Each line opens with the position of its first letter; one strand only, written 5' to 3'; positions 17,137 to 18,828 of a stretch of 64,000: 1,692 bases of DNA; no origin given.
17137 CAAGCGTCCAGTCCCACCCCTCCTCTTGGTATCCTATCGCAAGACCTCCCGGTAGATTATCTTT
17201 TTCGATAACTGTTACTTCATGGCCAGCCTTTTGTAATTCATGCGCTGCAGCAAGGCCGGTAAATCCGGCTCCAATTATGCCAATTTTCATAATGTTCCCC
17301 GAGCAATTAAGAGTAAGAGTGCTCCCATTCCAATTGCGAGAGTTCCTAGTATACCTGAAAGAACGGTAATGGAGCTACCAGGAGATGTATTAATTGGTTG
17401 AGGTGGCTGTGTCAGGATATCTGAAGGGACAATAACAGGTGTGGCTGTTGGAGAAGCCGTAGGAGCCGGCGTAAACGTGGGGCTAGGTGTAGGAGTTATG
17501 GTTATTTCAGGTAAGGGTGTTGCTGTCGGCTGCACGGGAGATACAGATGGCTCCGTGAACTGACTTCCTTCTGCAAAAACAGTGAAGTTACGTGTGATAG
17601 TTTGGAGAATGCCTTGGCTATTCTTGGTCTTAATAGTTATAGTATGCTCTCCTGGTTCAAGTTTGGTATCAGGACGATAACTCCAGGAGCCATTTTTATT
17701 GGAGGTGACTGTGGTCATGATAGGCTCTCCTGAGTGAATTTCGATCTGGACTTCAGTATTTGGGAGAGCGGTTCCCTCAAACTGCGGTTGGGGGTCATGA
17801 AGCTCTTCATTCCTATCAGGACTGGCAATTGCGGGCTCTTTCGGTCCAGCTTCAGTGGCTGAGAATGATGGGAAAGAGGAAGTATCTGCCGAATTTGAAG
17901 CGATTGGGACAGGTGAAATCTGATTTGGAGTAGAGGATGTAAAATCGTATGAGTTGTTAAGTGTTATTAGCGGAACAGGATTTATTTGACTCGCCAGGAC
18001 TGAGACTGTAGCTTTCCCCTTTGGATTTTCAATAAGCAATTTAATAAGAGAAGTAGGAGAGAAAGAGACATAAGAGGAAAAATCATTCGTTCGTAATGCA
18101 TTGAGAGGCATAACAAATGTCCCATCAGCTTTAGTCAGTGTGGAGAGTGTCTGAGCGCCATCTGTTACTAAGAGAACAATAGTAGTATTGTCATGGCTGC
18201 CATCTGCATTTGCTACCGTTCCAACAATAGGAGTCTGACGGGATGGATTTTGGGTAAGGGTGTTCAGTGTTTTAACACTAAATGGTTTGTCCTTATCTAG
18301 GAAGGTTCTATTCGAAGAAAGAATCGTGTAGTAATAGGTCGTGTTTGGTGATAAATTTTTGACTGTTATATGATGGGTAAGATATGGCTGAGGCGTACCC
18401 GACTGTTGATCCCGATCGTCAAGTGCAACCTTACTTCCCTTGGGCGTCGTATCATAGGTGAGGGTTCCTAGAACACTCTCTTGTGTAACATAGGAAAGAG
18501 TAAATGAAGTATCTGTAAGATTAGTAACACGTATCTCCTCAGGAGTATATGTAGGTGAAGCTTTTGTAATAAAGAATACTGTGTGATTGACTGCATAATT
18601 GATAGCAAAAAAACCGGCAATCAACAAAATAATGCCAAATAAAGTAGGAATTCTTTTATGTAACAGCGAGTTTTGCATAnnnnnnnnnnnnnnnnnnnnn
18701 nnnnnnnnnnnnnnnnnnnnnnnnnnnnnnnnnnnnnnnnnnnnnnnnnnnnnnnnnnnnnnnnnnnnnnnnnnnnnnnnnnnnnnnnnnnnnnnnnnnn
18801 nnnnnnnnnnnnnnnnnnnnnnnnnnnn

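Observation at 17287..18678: Doubly anchored multi-domain surface protein with a Thr/Pro-rich linker as the likely glycosylation substrate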

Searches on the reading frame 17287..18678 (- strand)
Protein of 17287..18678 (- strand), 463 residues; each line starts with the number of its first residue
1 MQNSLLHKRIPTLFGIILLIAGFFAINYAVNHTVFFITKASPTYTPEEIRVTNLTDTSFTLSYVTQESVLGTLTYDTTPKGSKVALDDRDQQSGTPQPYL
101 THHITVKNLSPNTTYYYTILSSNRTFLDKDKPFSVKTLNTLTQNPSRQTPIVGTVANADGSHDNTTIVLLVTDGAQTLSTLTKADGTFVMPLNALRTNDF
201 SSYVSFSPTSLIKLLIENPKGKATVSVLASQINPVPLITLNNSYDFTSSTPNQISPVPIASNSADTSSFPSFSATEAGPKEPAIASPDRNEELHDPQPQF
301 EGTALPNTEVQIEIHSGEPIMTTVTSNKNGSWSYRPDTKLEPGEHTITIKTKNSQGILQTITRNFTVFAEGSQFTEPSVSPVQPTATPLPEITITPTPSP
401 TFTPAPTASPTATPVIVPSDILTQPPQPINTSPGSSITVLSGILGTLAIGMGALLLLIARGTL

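Call 3: search_protein_families(library=pfam, proteins=[window:17287-18678:-], max_evalue=0.1)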
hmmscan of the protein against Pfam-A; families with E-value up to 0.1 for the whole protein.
window:17287-18678:- (463 aa): 7 families
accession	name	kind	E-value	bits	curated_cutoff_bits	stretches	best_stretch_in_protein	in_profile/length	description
PF19077.6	Big_13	-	4.7e-10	40.3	27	1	293-366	24-99/102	Bacterial Ig-like domain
PF16656.11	Pur_ac_phosph_N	-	8.3e-09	36.3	30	1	49-134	4-90/93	Purple acid Phosphatase, N-terminal domain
PF13620.12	CarboxypepD_reg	-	9.1e-05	23.2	32.3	1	151-194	2-47/82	Carboxypeptidase regulatory-like domain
PF00041.27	fn3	-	0.0018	18.9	25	1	45-124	2-71/84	Fibronectin type III domain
PF00630.25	Filamin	-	0.0038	18.5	26.9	0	308-353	40-84/93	Filamin/ABP280 repeat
PF16655.11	PhoD_N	-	0.031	15.3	30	1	75-121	34-78/90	PhoD-like phosphatase, N-terminal domain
PF17892.7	Cadherin_5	-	0.034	14.4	26.5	0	321-367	52-97/98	Cadherin-like domain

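Call 4: search_protein_families(library=ncbifam, proteins=[window:17287-18678:-], max_evalue=0.1)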
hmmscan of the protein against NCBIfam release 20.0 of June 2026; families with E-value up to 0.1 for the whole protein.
window:17287-18678:- (463 aa): 3 families
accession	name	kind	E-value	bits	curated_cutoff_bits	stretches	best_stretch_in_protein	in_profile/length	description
NF033510.3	Ca_tandemer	repeat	2.4e-07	31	50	1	294-356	29-93/96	Ca2+-stabilized repeat-containing adhesin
NF040520.1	Ig_like_BLP2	equivalog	8.2e-06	24.2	750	1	290-369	532-611/730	Ig-like repeat protein Blp2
NF058648.1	ECF_sub_HI1622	equivalog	0.0018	18.3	100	0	302-371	36-100/180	NikL family nickel/cobalt ECF transporter subunit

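Call 7: find_homologous_proteins(query=window:17287-18678:-)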
Query window:17287-18678:- (463 aa): 393 proteins with E <= 0.001 among 8000 candidates; the best 120 are listed.
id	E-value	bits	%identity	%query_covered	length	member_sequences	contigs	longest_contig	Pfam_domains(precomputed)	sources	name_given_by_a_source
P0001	3.5e-294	993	100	100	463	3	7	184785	PF19077.7,PF16656.12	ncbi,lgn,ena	-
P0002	4.1e-267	904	90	100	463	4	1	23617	PF19077.7,PF16656.12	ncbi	-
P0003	3.1e-266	901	90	100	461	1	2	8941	PF19077.7,PF16656.12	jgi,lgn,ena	-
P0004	9.1e-263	890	91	100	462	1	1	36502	PF13620.13,PF19077.7,PF16656.12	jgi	jgi:hypothetical protein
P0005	1.4e-250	850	86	100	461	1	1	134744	PF19077.7,PF16656.12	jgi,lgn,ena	-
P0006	3.4e-234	796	79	100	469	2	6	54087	PF19077.7,PF16656.12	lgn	-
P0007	4.7e-209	713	71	100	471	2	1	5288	PF19077.7,PF16656.12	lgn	-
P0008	4.1e-202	690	70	96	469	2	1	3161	PF19077.7,PF16656.12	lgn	-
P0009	3.6e-185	634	63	100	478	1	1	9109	PF19077.7,PF16656.12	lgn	-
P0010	3.9e-183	627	65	100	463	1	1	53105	PF19077.7,PF16656.12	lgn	-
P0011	2.2e-180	618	62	100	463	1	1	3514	PF19077.7,PF16656.12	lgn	-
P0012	1.5e-178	612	60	99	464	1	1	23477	PF13620.13,PF19077.7,PF16656.12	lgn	-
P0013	7.3e-177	607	62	100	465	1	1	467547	PF19077.7,PF16656.12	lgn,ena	-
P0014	1.7e-174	599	63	100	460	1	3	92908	PF19077.7,PF16656.12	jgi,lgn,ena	-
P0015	4.0e-173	594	60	100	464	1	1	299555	PF19077.7,PF16656.12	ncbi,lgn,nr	ncbi:MAG: fibronectin type III domain-containing protein [Candidatus Levybacteria bacterium]|nr:fibr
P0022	2.3e-165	569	58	100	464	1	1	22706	PF13620.13,PF19077.7,PF16656.12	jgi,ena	-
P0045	1.1e-106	376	44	97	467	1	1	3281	PF13620.13,PF19077.7,PF16656.12,PF17936.8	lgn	-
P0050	9.3e-100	353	42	99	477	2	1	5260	PF13620.13,PF00041.28,PF19077.7,PF16656.12,PF17936.8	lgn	-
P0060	2.3e-97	345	43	82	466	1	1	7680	PF13620.13,PF19077.7,PF16656.12,PF17936.8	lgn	-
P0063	8.3e-97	343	41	85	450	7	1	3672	PF13620.13,PF19077.7,PF16656.12,PF17936.8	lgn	-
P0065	6.1e-96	340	42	100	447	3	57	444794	PF13620.13,PF00041.28,PF19077.7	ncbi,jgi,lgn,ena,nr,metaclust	ncbi:MAG: hypothetical protein A2186_01405 [Candidatus Levybacteria bacterium RIFOXYA1_FULL_41_10]|n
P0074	1.9e-94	335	44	81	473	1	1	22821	PF13620.13,PF19077.7,PF16656.12,PF17936.8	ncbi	-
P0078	7.2e-94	333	41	100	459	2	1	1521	PF13620.13,PF19077.7,PF16656.12,PF17936.8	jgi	-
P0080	1.5e-93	332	39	100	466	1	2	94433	PF13620.13,PF19077.7,PF16656.12,PF17936.8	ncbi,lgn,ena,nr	ncbi:Ig-like domain-containing protein [Patescibacteria group bacterium]|nr:Ig-like domain-containin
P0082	3.0e-93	331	43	83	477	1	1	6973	PF13620.13,PF00041.28,PF19077.7,PF16656.12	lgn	-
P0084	4.0e-93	331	43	88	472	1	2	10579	PF13620.13,PF19077.7,PF16656.12,PF17936.8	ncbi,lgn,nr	ncbi:MAG: hypothetical protein HY428_02855 [Candidatus Levybacteria bacterium]|nr:hypothetical prote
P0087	9.4e-93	330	39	99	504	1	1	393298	PF19077.7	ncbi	-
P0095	1.5e-91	326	44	86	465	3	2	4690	PF13620.13,PF00041.28,PF19077.7,PF16656.12,PF17936.8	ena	-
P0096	1.5e-91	326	42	99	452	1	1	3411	PF13620.13,PF19077.7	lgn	-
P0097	2.3e-91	325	41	81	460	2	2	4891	PF13620.13,PF19077.7,PF17936.8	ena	-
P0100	8.4e-91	323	41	100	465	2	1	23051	PF13620.13,PF00041.28,PF19077.7,PF16656.12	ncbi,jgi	ncbi:MAG: hypothetical protein RLZZ455_442 [Candidatus Parcubacteria bacterium]|jgi:hypothetical pro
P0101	9.3e-91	323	40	99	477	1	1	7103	PF13620.13,PF19077.7,PF16656.12,PF17936.8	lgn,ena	-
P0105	4.1e-90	321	43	88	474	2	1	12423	PF13620.13,PF00041.28,PF19077.7,PF16656.12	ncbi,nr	ncbi:MAG: fibronectin type III domain-containing protein [Candidatus Levybacteria bacterium]|nr:fibr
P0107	6.6e-90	320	40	99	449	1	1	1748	PF13620.13,PF00041.28,PF19077.7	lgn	-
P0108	7.4e-90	320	38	100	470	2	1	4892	PF13620.13,PF00041.28,PF19077.7,PF16656.12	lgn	-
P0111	1.1e-89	320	40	99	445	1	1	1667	PF17789.8,PF13620.13,PF19077.7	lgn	-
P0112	1.5e-89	319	41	83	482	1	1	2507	PF13620.13,PF00041.28,PF19077.7,PF16656.12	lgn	-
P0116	2.9e-89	318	45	82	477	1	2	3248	PF13620.13,PF19077.7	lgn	-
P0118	3.1e-89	318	42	86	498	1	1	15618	PF13620.13,PF00041.28,PF19077.7,PF16656.12,PF17936.8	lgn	-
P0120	6.0e-89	317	43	82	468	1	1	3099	PF13620.13,PF00041.28,PF19077.7,PF16656.12,PF17936.8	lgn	-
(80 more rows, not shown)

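Call 8: search_solved_structures(query=window:17287-18678:-, max_evalue=1)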
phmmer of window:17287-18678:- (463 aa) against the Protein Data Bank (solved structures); distinct sequences matched with E-value up to 1: 4.
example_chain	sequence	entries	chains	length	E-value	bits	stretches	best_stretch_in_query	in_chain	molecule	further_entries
6zlm_A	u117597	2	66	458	0.084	15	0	320-355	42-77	Dihydrolipoyllysine-residue acetyltransferase component of pyruvate dehydrogenase complex,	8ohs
5j7k_A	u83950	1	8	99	0.45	12.6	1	46-132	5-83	FN3con-a-lys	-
6oca_C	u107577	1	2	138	0.52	12.4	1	119-204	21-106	VHH antibody V2G10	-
9ot8_A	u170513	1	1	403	0.79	11.8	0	45-137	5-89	FN3con-9 - FN3con-41 fusion,Galectin-3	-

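Call 10: find_encoding_contigs(protein=P0065, flank=10000, max_places=2)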
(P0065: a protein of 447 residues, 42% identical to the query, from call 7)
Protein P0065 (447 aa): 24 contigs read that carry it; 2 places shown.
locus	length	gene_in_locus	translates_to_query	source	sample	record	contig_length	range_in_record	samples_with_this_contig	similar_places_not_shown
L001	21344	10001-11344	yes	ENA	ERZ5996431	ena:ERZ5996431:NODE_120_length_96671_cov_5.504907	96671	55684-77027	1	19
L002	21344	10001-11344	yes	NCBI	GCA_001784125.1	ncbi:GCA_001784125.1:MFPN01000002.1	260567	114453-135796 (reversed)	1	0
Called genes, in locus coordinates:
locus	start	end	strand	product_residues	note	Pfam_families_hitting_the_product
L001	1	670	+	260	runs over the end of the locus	PF00215:OMPdecase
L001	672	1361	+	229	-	PF00156:Pribosyltran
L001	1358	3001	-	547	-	PF00118:Cpn60_TCP1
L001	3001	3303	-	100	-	PF00166:Cpn10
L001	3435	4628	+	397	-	PF00963:Cohesin (weak)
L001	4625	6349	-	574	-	PF00009:GTP_EFTU, PF00071:Ras (weak), PF03144:GTP_EFTU_D2, PF14492:EFG_III (weak), PF00679:EFG_C, PF06421:LepA_C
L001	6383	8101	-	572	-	PF03023:MurJ, PF13440:Polysacc_synt_3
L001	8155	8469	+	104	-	PF01649:Ribosomal_S20p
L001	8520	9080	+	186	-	-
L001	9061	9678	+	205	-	PF04350:PilO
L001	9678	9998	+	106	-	-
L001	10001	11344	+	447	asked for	PF00041:fn3 (weak), PF13620:CarboxypepD_reg (faint), PF19077:Big_13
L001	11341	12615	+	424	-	PF00070:Pyr_redox (faint), PF01266:DAO (weak), PF01593:Amino_oxidase, PF03486:HI0933_like (faint), PF07992:Pyr_redox_2 (faint), PF13450:NAD_binding_8, PF13454:NAD_binding_9 (faint)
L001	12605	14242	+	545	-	-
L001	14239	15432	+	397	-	-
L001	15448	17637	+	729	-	PF10060:DUF2298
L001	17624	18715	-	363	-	PF03816:LytR_cpsA_psr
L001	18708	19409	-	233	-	PF00121:TIM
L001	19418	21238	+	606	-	PF00580:UvrD-helicase, PF13245:AAA_19, PF13604:AAA_30 (faint), PF01443:Viral_helicase1 (faint), PF13361:UvrD_C, PF13538:UvrD_C_2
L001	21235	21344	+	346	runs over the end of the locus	PF02388:FemAB, PF13480:Acetyltransf_6, PF02388:FemAB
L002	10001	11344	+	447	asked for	PF00041:fn3 (weak), PF13620:CarboxypepD_reg (faint), PF19077:Big_13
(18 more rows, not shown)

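Call 11: find_encoding_contigs(protein=P0087, flank=10000, max_places=2)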
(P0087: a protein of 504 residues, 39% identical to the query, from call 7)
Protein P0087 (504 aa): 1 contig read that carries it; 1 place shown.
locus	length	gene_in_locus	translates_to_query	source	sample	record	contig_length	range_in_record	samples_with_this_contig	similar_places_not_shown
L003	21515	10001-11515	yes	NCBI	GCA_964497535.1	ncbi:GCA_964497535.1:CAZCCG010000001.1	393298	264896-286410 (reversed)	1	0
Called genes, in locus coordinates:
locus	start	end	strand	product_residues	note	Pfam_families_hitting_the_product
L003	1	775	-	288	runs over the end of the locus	PF08308:PEGA (weak), PF08239:SH3_3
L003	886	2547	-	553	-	PF00118:Cpn60_TCP1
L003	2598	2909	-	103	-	PF00166:Cpn10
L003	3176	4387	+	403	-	PF00963:Cohesin (weak), PF18911:PKD_4, PF00801:PKD (weak)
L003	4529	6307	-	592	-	PF00009:GTP_EFTU, PF00071:Ras (faint), PF03144:GTP_EFTU_D2, PF14492:EFG_III (faint), PF00679:EFG_C, PF06421:LepA_C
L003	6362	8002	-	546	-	PF01554:MatE, PF03023:MurJ, PF13440:Polysacc_synt_3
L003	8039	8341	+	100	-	-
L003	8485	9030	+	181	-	-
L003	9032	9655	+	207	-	PF04350:PilO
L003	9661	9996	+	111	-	-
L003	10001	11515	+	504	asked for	PF19077:Big_13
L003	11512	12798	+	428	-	PF00070:Pyr_redox (faint), PF00890:FAD_binding_2 (faint), PF01266:DAO, PF01494:FAD_binding_3 (faint), PF01593:Amino_oxidase, PF07992:Pyr_redox_2 (faint), PF13450:NAD_binding_8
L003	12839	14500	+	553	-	-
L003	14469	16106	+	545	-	PF02366:PMT, PF13231:PMT_2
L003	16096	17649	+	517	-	PF13231:PMT_2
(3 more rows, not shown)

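Call 24: find_related_loci(query=A2, collection=genome_contigs, flank=10000)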
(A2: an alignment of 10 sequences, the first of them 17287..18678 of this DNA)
Query A2 (463 aa) in genome_contigs; peptide patterns used: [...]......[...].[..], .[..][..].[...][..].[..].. (x = any residue, [..] = any of these).
357 stretches matched a pattern; 108 encode a relative of the query (tblastn E <= 1e-3); the best 80 are kept; 80 distinct loci.
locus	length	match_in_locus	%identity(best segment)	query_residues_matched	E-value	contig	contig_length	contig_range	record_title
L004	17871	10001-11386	90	1-462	0e+0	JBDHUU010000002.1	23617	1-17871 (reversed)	MAG: Candidatus Levyibacteriota bacterium isolate AS-MESO-3CA.208 NODE_9148_length_23617_cov_3.156967, whole genome shot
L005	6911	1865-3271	71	1-462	0e+0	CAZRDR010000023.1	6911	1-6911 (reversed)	MAG TPA_asm: uncultured Gammaproteobacteria bacterium isolate SRP135725_co2_727 genome assembly, contig: k141_4993009, w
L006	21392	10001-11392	60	1-463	2e-169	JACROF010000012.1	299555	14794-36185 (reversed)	MAG: Candidatus Levyibacteriota bacterium isolate NC_groundwater_1954_Pr3_S-0.2um_39_3 scaffold_49882, whole genome shot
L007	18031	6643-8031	61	1-463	1e-170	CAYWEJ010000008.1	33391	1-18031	MAG TPA_asm: uncultured Gammaproteobacteria bacterium isolate SRP192515_co1_134 genome assembly, contig: NODE_1100_lengt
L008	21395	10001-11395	60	1-462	1e-164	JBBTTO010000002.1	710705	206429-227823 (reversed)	MAG: Patescibacteria group bacterium isolate H52-bin062_1 H52_bin062_1_000000000002, whole genome shotgun sequence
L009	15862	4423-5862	57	1-462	2e-161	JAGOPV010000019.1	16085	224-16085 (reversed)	MAG: Candidatus Levyibacteriota bacterium isolate Gw_Eff_bin_218 Gw_Eff_8059_length_16085_cov_9.828111, whole genome sho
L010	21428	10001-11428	57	3-462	4e-155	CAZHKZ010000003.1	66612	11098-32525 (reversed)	MAG TPA_asm: uncultured Gammaproteobacteria bacterium isolate SRP278252_co2_13 genome assembly, contig: NODE_663_length_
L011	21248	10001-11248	56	1-419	8e-134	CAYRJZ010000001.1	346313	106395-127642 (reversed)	MAG TPA_asm: uncultured Gammaproteobacteria bacterium isolate SRP170004_co1_576 genome assembly, contig: NODE_25_length_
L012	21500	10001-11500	39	1-460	5e-104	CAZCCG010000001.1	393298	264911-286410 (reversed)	MAG TPA_asm: uncultured Gammaproteobacteria bacterium isolate SRP200132_co1_33 genome assembly, contig: NODE_10_length_3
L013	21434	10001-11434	40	1-463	4e-103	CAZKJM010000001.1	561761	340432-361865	MAG TPA_asm: uncultured Gammaproteobacteria bacterium isolate binchicken_co20_415 genome assembly, contig: NODE_8_length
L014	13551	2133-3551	40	1-463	4e-102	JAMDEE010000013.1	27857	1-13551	MAG: Patescibacteria group bacterium isolate FK_Sedi_B_Bin.111 NODE_5347_length_27857_cov_3.82099, whole genome shotgun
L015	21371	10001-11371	40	1-463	3e-98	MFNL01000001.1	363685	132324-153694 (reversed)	MAG: Candidatus Levybacteria bacterium RIFCSPHIGHO2_01_FULL_37_17 rifcsphigho2_01_scaffold_35, whole genome shotgun sequ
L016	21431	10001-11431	43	3-461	2e-97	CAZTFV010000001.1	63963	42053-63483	MAG TPA_asm: uncultured Gammaproteobacteria bacterium isolate SRP269290_co1_791 genome assembly, contig: NODE_442_length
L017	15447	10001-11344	40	1-460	5e-97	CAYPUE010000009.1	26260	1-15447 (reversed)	MAG TPA_asm: uncultured Gammaproteobacteria bacterium isolate SRP269290_co2_354 genome assembly, contig: NODE_1731_lengt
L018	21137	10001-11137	44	1-388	9e-97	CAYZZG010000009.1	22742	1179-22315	MAG TPA_asm: uncultured Gammaproteobacteria bacterium isolate binchicken_co251_287 genome assembly, contig: NODE_3091_le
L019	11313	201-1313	44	1-373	1e-96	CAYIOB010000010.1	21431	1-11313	MAG TPA_asm: uncultured Gammaproteobacteria bacterium isolate ERP119705_co25_644 genome assembly, contig: NODE_1425_leng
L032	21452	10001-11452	39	1-457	1e-98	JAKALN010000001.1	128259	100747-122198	MAG: bacterium isolate WY5.bin128 NODE_199_length_128259_cov_9.479966, whole genome shotgun sequence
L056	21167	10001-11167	34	2-371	1e-56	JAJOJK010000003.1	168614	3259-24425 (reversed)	MAG: Candidatus Woesebacteria bacterium isolate S5C87 S5CNODE_11_length_168614_cov_4.725112, whole genome shotgun sequen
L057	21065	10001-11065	32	8-369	1e-55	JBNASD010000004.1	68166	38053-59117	MAG: Microgenomates group bacterium isolate Kamch4336-1-MF-07 bin3.fa-4, whole genome shotgun sequence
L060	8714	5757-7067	30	2-456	4e-53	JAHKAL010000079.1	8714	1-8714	MAG: Patescibacteria group bacterium isolate Undefined_mixed_planktonic.mb.4 Undefined_mixed_pla.mb.4_k141_1384667, whol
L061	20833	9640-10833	32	9-410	9e-53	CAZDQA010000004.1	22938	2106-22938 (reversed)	MAG TPA_asm: uncultured Pseudomonadales bacterium isolate binchicken_co220_119 genome assembly, contig: NODE_1354_length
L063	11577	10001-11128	35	9-372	2e-51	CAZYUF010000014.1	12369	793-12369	MAG TPA_asm: uncultured Pseudomonadales bacterium isolate SRP118108_co4_340 genome assembly, contig: NODE_4626_length_12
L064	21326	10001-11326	30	2-449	9e-50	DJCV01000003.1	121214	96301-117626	MAG TPA_asm: Candidatus Woesebacteria bacterium UBA5941 UBA5941_contig_101, whole genome shotgun sequence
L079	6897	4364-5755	32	5-415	5e-44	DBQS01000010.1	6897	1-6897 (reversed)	MAG TPA_asm: Patescibacteria group bacterium UBA1388 UBA1388_contig_50153, whole genome shotgun sequence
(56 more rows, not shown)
